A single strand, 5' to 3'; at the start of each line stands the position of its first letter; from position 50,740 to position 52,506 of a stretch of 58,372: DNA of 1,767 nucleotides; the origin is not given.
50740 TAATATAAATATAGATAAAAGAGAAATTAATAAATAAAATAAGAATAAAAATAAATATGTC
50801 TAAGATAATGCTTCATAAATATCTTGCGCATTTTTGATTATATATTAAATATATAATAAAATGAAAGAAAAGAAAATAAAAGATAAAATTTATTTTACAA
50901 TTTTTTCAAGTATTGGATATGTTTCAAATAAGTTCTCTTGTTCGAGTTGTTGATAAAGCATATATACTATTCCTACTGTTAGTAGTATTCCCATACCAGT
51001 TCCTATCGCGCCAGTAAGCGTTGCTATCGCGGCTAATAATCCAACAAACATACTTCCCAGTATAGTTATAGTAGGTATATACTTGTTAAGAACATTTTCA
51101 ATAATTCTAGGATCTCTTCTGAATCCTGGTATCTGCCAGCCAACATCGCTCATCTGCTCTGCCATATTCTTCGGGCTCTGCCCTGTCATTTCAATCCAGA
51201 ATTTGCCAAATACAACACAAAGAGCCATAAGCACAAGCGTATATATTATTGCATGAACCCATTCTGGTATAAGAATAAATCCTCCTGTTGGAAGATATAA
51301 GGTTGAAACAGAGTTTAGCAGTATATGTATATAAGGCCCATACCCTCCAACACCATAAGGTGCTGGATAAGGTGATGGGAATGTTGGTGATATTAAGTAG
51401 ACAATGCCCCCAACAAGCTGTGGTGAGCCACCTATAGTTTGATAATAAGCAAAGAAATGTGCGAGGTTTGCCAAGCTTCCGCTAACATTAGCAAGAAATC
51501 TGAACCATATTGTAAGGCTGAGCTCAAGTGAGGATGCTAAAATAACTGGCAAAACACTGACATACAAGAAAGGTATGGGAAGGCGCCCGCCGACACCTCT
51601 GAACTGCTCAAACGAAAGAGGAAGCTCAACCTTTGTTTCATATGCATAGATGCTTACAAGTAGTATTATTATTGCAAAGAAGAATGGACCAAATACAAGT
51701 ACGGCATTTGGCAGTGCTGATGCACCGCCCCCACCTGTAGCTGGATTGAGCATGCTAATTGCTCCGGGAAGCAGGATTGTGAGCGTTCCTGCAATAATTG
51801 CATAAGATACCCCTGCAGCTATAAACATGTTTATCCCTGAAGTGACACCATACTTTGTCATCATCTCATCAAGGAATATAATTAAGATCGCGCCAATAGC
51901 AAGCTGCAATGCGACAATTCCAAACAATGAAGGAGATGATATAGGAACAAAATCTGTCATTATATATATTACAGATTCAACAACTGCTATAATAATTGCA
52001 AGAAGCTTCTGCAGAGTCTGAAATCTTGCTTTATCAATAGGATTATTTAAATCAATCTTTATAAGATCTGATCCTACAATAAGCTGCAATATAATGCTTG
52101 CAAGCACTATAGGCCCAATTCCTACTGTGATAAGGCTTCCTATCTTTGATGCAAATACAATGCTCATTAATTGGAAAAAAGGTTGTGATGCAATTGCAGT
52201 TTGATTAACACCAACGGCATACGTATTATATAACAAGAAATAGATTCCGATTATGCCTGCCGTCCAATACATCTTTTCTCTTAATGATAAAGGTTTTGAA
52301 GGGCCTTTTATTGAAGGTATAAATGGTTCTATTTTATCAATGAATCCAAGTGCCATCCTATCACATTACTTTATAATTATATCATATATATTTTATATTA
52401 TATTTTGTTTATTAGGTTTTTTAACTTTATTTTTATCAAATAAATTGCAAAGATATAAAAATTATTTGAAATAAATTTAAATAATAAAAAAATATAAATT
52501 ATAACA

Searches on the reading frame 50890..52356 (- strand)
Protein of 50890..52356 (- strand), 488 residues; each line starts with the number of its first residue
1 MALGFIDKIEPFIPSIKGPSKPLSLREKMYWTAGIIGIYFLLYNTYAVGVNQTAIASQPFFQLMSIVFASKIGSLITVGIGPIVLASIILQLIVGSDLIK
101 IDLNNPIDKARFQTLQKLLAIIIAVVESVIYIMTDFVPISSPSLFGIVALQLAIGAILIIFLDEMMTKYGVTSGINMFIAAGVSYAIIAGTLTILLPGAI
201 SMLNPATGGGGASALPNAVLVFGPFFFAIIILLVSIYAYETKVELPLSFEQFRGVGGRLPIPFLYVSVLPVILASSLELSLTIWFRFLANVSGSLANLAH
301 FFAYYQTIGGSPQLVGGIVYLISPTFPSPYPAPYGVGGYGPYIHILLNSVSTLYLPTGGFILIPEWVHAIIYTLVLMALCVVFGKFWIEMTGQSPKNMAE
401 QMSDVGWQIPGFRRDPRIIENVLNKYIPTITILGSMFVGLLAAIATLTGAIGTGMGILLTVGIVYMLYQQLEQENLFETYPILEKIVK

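Call 59: search_protein_families(library=pfam, proteins=[window:50890-52356:-], max_evalue=0.00001)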
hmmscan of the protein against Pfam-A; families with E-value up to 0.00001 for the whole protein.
window:50890-52356:- (488 aa): 1 family
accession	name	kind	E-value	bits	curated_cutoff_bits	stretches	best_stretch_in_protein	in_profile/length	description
PF00344.25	SecY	-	2.2e-56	191.9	32.2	1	74-467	1-305/306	SecY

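Call 61: find_homologous_proteins(query=window:50890-52356:-, max_evalue=1e-20)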
Query window:50890-52356:- (488 aa): 1863 proteins with E <= 1e-20 among 8000 candidates; the best 120 are listed.
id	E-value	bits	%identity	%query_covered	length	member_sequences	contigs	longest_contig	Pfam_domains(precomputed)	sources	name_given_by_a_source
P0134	2.6e-286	968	90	100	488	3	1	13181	PF00344.26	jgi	-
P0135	3.8e-285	965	91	100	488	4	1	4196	PF00344.26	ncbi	ncbi:MAG: preprotein translocase subunit SecY [Candidatus Micrarchaeia archaeon]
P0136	1.6e-231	788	73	100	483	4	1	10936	PF00344.26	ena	-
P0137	6.3e-231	786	72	100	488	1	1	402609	PF00344.26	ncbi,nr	ncbi:MAG: hypothetical protein KGH94_01365 [Candidatus Micrarchaeota archaeon]|nr:hypothetical prote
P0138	3.3e-229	780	73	100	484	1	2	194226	PF00344.26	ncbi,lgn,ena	-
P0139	1.7e-228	778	73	100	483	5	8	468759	PF00344.26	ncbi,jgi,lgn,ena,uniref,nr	ncbi:MAG: preprotein translocase subunit SecY [Candidatus Micrarchaeales archaeon]|jgi:preprotein tr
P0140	4.0e-228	777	73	100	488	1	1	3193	PF00344.26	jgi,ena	-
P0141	7.0e-228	776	73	100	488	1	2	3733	PF00344.26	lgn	-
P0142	1.5e-227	775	73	100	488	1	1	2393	PF00344.26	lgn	-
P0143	4.7e-227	773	73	99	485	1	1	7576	PF00344.26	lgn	-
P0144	1.7e-226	771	72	100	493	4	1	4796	PF00344.26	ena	-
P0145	2.5e-225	767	73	100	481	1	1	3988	PF00344.26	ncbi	-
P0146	3.0e-225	767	73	100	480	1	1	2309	PF00344.26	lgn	-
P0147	5.4e-225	766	72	100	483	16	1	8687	PF00344.26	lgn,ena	-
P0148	1.2e-224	765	72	100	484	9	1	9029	PF00344.26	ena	-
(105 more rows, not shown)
